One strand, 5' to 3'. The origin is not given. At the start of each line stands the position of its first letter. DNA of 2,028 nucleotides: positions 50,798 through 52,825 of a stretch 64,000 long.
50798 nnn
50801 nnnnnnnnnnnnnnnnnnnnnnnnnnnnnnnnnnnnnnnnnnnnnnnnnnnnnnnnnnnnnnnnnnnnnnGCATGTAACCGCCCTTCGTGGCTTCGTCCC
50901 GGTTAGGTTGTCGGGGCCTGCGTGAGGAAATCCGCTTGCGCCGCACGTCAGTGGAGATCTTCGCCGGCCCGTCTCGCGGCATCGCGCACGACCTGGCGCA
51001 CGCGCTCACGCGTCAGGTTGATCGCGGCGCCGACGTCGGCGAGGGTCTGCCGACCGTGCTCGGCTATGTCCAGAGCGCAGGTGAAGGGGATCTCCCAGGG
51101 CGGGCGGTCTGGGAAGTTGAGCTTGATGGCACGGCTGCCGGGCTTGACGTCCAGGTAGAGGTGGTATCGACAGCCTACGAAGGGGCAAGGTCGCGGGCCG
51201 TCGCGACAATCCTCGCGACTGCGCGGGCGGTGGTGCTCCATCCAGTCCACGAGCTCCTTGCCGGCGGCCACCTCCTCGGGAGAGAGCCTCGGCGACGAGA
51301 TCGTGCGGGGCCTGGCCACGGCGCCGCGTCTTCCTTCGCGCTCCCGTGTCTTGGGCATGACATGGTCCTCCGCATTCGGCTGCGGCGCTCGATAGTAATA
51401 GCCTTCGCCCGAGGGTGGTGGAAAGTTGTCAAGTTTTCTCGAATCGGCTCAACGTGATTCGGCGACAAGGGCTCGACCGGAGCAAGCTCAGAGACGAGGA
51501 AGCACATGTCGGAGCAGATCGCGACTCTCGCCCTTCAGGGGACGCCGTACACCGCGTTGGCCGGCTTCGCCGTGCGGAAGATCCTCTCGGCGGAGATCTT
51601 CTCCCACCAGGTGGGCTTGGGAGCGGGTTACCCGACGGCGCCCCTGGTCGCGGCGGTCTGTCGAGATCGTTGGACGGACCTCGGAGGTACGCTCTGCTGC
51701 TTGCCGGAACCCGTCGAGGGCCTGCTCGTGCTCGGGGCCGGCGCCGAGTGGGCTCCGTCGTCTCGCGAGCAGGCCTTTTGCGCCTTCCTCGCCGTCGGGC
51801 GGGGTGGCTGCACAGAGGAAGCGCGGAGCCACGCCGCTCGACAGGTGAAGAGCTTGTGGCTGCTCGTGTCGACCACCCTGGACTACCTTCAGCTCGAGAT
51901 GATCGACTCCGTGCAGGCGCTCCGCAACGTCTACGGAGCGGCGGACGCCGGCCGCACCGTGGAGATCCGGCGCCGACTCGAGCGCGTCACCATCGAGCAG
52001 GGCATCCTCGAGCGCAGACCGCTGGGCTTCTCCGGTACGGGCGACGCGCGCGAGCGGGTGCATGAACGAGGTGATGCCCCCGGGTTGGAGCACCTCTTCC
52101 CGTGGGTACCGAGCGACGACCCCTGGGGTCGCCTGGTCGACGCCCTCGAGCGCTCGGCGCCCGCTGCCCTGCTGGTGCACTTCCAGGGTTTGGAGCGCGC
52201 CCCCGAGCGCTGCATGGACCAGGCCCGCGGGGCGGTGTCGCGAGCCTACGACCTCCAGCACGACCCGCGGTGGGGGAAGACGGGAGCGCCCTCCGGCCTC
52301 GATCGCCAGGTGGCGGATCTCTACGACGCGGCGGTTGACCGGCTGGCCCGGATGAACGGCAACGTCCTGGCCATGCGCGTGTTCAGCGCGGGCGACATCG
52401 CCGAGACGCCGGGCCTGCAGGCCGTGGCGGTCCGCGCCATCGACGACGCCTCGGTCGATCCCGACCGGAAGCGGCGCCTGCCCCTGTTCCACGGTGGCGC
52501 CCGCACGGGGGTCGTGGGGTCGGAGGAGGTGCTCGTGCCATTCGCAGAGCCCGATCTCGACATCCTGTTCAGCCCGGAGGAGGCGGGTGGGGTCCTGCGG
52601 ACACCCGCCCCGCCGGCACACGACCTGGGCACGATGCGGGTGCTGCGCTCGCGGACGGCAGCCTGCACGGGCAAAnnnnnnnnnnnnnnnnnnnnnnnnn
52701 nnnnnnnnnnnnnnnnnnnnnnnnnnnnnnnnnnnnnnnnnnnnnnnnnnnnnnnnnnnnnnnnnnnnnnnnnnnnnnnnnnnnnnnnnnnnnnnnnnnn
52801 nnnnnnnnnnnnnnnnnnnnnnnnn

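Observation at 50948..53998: Sigma-region-4-type HTH gene divergent from a HerA/TraG-like P-loop ATPase with a large N-terminal domain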

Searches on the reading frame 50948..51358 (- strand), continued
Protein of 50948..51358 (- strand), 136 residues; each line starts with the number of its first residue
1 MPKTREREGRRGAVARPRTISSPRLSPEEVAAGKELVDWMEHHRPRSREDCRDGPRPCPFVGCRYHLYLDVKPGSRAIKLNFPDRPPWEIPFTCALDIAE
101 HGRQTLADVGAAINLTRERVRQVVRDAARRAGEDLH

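Call 112: search_solved_structures(query=window:50948-51355:-, max_evalue=1, show_alignments=1)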
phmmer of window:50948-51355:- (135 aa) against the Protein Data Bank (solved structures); distinct sequences matched with E-value up to 1: 36.
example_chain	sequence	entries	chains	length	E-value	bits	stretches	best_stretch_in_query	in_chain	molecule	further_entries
6fi7_A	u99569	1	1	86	0.0071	19.5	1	101-133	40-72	RNA polymerase sigma factor RpoS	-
6ido_A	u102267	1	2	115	0.012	18.8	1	101-133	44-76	RNA polymerase sigma factor RpoS,RNA polymerase beta-flap-tip-helix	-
7vf9_F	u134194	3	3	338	0.023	17.8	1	98-132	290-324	RNA polymerase sigma factor RpoS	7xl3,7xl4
7f0r_F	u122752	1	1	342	0.023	17.8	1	98-132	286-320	RNA polymerase sigma factor RpoS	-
5ipl_F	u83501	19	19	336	0.04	17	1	102-132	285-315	RNA polymerase sigma factor RpoS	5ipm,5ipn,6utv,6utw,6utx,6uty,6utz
6kj6_F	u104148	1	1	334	0.041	17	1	102-132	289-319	RNA polymerase sigma factor RpoS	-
6uu8_FFF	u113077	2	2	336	0.042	17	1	102-132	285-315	RNA polymerase sigma factor RpoS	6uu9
3n97_A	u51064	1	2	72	0.048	16.8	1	101-129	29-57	RNA polymerase sigma factor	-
1rio_H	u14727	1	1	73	0.052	16.7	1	101-129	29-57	sigma factor SigA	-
1ku3_A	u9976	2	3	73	0.052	16.7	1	101-129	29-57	sigma factor sigA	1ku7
1l9u_H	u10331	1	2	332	0.055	16.6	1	102-129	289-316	SIGMA FACTOR SIGA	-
4xln_F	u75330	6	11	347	0.061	16.5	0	102-129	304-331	RNA polymerase sigma factor SigA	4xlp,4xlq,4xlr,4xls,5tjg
6omf_F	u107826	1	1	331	0.091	15.9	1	102-132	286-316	RNA polymerase sigma factor RpoS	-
4g8x_A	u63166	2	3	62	0.11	15.6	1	100-129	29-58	RNA polymerase sigma factor rpoD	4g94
1l9z_H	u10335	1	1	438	0.14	15.3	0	102-129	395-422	SIGMA FACTOR SIGA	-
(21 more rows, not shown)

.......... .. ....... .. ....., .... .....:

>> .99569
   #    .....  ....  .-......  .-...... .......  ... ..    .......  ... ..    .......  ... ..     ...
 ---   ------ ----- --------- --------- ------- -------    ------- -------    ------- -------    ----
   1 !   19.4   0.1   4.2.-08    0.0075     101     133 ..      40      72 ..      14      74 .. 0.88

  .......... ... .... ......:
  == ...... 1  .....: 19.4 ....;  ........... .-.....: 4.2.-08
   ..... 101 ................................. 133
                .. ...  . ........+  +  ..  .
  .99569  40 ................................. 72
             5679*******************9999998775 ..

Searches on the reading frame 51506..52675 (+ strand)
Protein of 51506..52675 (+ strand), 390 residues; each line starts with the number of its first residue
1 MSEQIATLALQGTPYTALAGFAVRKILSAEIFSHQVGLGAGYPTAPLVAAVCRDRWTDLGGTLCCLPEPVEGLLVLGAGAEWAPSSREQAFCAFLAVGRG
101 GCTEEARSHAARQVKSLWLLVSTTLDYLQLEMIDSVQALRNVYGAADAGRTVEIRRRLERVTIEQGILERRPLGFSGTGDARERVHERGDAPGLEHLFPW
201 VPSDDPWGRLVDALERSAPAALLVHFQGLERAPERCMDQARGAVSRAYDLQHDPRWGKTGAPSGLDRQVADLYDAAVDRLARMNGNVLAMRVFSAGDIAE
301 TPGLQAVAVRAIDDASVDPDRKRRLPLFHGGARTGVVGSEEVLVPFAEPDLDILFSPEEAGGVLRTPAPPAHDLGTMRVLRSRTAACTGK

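Call 47: predict_structure(alignment_id=A2)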
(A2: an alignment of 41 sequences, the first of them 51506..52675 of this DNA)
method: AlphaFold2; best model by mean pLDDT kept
length: 390 residues; sequences in the alignment: 41
mean_pLDDT: 85.8   pTM: 0.87
mean pLDDT of the five models: 85.8, 85.5, 85.2, 85.1, 81.6
residues with pLDDT >= 90: 240; 70-90: 90; 50-70: 33; < 50: 27
segments of 3 or more residues with pLDDT < 50: 166-173, 176-188
pLDDT, mean of each block of 10 residues (from residue 1): 80 92 93 88 84 95 97 93 72 97 97 97 96 94 87 94 58 47 46 85 88 92 97 97 94 75 76 93 97 90 92 75 70 94 96 95 91 85 58
secondary structure, 60 per line:
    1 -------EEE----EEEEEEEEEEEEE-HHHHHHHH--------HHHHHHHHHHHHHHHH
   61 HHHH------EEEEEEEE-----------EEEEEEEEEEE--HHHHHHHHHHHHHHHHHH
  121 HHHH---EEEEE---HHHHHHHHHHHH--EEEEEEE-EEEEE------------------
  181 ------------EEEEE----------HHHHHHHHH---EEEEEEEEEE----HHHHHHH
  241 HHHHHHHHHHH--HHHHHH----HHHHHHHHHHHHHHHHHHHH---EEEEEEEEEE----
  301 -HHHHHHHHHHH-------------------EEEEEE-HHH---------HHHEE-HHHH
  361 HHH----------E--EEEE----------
elements in order: E8-10 E15-27 H29-36 H45-64 E71-78 E90-100 H103-124 E128-132 H136-147 E150-156 E158-162 E193-197 H208-216 E220-229 H234-251 H254-259 H264-283 E287-296 H302-312 E332-337 H357-363 E377-380

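Call 93: search_protein_representatives(protein=window:51506-52675:+)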
Query: 390 residues. Proteins with E-value up to 0.001 (for the whole library): 48; up to 1e-10: 32; up to 1e-30: 10. The best 48 are listed.
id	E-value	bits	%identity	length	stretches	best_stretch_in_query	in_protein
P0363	5.6e-64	232.9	40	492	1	8-389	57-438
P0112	9.6e-64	232.1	40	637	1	11-389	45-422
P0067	4.0e-45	170.9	37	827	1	15-389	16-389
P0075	9.6e-42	159.7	34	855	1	11-380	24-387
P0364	1.2e-40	156.1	36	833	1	13-388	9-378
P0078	2.2e-39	152.0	36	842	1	15-389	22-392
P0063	5.5e-39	150.6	33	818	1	16-389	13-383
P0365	1.0e-33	133.3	31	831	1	15-390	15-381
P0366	8.7e-32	126.9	34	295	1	16-294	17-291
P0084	6.0e-31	124.2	27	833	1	49-385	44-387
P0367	1.4e-30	123.0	35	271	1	14-247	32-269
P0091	1.1e-27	113.4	33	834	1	17-389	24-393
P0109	6.7e-27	110.9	29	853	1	15-389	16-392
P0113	1.3e-26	109.9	34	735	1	49-390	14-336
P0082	1.5e-26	109.7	32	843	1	48-389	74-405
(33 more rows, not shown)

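Call 101: fold_search(model_id=the predicted structure, library=pdb)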
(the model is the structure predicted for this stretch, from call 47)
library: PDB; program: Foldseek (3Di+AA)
matches with E <= 10: 318; with E <= 0.001: 10
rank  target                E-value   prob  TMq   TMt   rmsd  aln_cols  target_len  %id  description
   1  7o42_A                4.2e-05  1.00  0.36  0.18  10.3       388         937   10  TrwK/VirB4unbound trimer of dimers complex (with Hcp1) from the R388 type IV secretion system determined by cryo-EM. (released 2022-06-22)
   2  7o43_B                1.2e-04  0.99  0.30  0.18  13.6       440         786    8  TrwK/VirB4unbound dimer complex from R388 type IV secretion system determined by cryo-EM. (released 2022-06-22)
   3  8rtb_A                2.1e-04  1.00  0.39  0.23  10.7       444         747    5  Extended inner membrane complex (IMC) protomer structure (TrwM/VirB3-TrwK/VirB4-TrwI/VirB6-TrwG/VirB8-TrwE/VirB10) fro (released 2024-06-19)
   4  8rtd_O                2.1e-04  1.00  0.39  0.22  10.7       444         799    5  Stalk-Arches-IMC structure from the fully-assembled R388 type IV secretion system determined by cryo-EM. (released 2024-06-19)
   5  8rtd_T                2.1e-04  1.00  0.39  0.22  10.7       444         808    5  Stalk-Arches-IMC structure from the fully-assembled R388 type IV secretion system determined by cryo-EM. (released 2024-06-19)
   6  7o41_B                2.3e-04  0.99  0.36  0.23  13.8       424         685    8  Hexameric composite model of the Inner Membrane Complex (IMC) with the Arches from the fully-assembled R388 type IV se (released 2022-06-22)
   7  7o43_A                3.0e-04  0.99  0.34  0.20  11.4       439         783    8  TrwK/VirB4unbound dimer complex from R388 type IV secretion system determined by cryo-EM. (released 2022-06-22)
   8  8rtb_B                4.5e-04  0.98  0.34  0.23  17.8       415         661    9  Extended inner membrane complex (IMC) protomer structure (TrwM/VirB3-TrwK/VirB4-TrwI/VirB6-TrwG/VirB8-TrwE/VirB10) fro (released 2024-06-19)
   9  8rtd_P                6.2e-04  0.98  0.35  0.21  12.2       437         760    7  Stalk-Arches-IMC structure from the fully-assembled R388 type IV secretion system determined by cryo-EM. (released 2024-06-19)
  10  8rtd_V                9.7e-04  0.97  0.35  0.22  12.2       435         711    7  Stalk-Arches-IMC structure from the fully-assembled R388 type IV secretion system determined by cryo-EM. (released 2024-06-19)
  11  8rtd_h                1.1e-03  0.97  0.35  0.31  12.7       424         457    6  Stalk-Arches-IMC structure from the fully-assembled R388 type IV secretion system determined by cryo-EM. (released 2024-06-19)
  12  4pzf_B                2.9e-02  0.54  0.21  0.18  11.9       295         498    9  Berberine bridge enzyme G164A variant, a reticuline dehydrogenase (released 2014-04-23)
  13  4ec3_A                6.0e-02  0.41  0.23  0.19  10.7       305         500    8  Structure of berberine bridge enzyme, H174A variant in complex with (S)-reticuline (released 2012-07-18)
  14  2bvf_A                7.0e-02  0.30  0.21  0.19  11.8       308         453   12  Crystal structure of 6-hydoxy-D-nicotine oxidase from Arthrobacter nicotinovorans. Crystal Form 3 (P1) (released 2005-08-17)
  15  6jqh_A                1.9e-01  0.15  0.20  0.17  12.3       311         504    7  Crystal structure of MaDA (released 2020-04-08)
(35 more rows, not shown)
